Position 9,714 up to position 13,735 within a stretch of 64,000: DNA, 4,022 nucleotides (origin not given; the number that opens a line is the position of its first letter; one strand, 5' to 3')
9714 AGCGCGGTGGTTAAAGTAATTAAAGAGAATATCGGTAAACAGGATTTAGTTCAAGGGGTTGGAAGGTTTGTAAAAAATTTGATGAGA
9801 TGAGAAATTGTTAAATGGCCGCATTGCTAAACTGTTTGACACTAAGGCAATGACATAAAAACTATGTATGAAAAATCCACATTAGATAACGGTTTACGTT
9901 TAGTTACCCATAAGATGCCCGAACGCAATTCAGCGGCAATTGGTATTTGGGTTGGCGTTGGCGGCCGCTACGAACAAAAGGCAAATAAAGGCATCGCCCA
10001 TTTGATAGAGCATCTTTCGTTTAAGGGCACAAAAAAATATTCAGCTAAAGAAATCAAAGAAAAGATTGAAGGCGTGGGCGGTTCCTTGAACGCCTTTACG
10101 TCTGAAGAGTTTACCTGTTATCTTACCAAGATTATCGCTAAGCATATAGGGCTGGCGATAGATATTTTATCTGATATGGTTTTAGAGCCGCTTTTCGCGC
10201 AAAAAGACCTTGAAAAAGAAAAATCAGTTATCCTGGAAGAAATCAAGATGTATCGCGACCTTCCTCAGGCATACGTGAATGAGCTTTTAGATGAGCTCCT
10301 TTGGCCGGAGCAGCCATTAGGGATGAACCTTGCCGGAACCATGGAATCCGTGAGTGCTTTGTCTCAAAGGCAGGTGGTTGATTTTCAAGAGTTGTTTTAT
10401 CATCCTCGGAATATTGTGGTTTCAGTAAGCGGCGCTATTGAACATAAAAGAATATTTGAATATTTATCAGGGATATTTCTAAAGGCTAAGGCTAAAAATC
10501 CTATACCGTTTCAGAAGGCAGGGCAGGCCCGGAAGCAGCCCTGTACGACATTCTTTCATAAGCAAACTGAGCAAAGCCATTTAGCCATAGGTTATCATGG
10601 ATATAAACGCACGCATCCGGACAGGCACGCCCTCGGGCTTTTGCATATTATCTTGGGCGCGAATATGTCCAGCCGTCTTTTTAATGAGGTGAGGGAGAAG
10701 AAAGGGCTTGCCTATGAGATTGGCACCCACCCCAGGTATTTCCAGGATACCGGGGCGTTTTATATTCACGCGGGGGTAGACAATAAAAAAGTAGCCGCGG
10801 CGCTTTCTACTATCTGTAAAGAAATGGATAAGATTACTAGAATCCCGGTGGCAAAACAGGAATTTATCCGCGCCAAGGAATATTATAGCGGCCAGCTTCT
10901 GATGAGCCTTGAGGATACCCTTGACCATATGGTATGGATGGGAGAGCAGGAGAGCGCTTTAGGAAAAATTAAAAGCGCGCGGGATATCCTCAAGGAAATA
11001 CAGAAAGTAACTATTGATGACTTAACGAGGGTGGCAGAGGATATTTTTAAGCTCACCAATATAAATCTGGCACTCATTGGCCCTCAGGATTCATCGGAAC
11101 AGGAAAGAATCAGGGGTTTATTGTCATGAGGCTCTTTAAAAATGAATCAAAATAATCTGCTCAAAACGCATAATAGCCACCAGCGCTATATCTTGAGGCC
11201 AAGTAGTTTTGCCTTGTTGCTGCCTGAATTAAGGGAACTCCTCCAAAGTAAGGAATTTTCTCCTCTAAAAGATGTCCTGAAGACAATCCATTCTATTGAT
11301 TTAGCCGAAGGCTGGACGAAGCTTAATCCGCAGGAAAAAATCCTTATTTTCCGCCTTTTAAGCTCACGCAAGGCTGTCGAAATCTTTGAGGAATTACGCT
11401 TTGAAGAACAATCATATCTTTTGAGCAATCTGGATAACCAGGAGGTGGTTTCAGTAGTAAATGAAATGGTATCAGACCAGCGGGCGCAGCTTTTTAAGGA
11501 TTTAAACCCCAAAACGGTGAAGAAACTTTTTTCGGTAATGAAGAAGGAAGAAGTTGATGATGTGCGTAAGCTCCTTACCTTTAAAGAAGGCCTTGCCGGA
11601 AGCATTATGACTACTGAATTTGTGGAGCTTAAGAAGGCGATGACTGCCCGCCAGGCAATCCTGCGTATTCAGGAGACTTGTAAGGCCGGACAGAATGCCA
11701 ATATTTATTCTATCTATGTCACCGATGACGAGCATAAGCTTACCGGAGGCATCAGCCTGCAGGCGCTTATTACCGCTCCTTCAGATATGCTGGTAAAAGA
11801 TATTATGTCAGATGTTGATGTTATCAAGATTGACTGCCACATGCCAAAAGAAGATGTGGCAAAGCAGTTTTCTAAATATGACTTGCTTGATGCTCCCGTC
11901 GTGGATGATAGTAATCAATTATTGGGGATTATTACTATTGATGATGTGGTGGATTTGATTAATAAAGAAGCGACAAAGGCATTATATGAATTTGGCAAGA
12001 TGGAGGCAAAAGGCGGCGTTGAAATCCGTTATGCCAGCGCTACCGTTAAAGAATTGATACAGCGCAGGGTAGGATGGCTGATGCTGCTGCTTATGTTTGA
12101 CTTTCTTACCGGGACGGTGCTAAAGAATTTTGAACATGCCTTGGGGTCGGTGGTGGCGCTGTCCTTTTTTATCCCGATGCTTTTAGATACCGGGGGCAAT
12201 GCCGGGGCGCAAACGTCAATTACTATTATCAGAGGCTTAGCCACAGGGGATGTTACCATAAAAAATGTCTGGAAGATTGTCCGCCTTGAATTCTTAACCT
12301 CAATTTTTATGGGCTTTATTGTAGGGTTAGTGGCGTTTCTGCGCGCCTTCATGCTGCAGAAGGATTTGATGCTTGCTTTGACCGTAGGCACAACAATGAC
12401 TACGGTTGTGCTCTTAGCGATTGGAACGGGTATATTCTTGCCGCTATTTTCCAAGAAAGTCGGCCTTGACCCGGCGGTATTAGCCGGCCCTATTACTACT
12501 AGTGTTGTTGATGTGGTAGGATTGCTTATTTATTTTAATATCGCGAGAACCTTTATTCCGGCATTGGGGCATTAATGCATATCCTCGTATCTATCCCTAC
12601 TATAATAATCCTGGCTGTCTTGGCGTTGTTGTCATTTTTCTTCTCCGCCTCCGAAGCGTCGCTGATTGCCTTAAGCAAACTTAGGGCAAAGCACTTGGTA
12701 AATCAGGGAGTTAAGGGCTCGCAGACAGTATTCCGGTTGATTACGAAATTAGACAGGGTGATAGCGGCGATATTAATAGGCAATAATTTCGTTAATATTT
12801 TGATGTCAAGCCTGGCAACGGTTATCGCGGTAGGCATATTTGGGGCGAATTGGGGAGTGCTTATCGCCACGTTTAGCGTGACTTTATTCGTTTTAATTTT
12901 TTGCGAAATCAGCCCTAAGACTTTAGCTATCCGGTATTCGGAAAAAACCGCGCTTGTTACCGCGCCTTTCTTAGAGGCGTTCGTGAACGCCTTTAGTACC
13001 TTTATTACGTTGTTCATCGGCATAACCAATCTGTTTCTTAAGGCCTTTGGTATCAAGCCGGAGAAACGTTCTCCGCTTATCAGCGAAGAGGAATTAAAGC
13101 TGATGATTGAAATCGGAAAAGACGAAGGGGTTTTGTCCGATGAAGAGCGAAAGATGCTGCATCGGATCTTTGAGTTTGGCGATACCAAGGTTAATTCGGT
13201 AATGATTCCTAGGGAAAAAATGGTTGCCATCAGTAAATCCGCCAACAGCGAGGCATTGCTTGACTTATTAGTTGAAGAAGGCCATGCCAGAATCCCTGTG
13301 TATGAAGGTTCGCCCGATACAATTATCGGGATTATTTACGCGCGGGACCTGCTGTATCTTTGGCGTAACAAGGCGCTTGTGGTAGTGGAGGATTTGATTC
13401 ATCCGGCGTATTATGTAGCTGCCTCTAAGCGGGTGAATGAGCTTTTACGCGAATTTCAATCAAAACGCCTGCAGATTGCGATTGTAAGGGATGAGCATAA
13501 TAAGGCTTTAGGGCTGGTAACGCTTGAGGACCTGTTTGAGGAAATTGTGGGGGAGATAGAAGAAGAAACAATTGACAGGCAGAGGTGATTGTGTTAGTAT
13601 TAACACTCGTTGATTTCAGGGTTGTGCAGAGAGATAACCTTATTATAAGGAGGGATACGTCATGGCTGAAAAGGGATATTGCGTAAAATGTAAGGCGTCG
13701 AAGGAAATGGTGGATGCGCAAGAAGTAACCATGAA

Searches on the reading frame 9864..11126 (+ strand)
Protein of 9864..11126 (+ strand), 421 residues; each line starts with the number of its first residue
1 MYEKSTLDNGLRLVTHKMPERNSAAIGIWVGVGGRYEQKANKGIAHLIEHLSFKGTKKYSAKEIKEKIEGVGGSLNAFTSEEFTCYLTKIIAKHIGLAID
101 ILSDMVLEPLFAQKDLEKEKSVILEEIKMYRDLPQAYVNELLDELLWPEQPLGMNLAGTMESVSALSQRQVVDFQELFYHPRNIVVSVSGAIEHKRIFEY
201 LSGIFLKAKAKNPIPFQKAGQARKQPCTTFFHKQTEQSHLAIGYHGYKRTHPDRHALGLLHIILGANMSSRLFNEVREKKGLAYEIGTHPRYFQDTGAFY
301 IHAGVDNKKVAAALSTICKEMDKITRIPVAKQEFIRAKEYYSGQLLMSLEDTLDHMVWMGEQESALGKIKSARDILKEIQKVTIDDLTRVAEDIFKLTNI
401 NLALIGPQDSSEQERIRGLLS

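Call 39: search_protein_families(library=pfam, proteins=[window:9864-11126:+], max_evalue=0.0001)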
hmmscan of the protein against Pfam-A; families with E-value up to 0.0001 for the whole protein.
window:9864-11126:+ (421 aa): 2 families
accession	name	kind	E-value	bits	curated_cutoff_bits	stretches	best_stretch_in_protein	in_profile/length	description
PF00675.25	Peptidase_M16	-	1.4e-39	135.8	22.3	1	13-159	2-148/149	Insulinase (Peptidase family M16)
PF05193.26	Peptidase_M16_C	-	1.8e-36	126.1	23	1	167-339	3-179/181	Peptidase M16 inactive domain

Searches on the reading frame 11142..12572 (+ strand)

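Call 39: search_protein_families(library=pfam, proteins=[window:11142-12572:+], max_evalue=0.0001)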
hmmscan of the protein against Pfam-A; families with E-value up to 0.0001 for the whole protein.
window:11142-12572:+ (477 aa): 3 families
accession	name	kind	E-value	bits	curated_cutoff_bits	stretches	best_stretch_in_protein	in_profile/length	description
PF01769.21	MgtE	-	1e-32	113.4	27.6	1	344-467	1-125/125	Divalent cation transporter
PF03448.22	MgtE_N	-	2.4e-22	79.8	25.9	1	50-149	2-101/102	MgtE intracellular N domain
PF00571.33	CBS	-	4e-15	56.3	24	1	218-273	1-55/57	CBS domain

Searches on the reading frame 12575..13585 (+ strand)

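Call 39: search_protein_families(library=pfam, proteins=[window:12575-13585:+], max_evalue=0.0001)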
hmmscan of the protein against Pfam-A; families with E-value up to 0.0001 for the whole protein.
window:12575-13585:+ (337 aa): 2 families
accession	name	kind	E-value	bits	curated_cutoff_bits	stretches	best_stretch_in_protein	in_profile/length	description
PF01595.25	CNNM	-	2.7e-49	167.7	28.4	1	11-191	1-181/181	Cyclin M transmembrane N-terminal domain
PF00571.33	CBS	-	2.2e-13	50.7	24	2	271-325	1-56/57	CBS domain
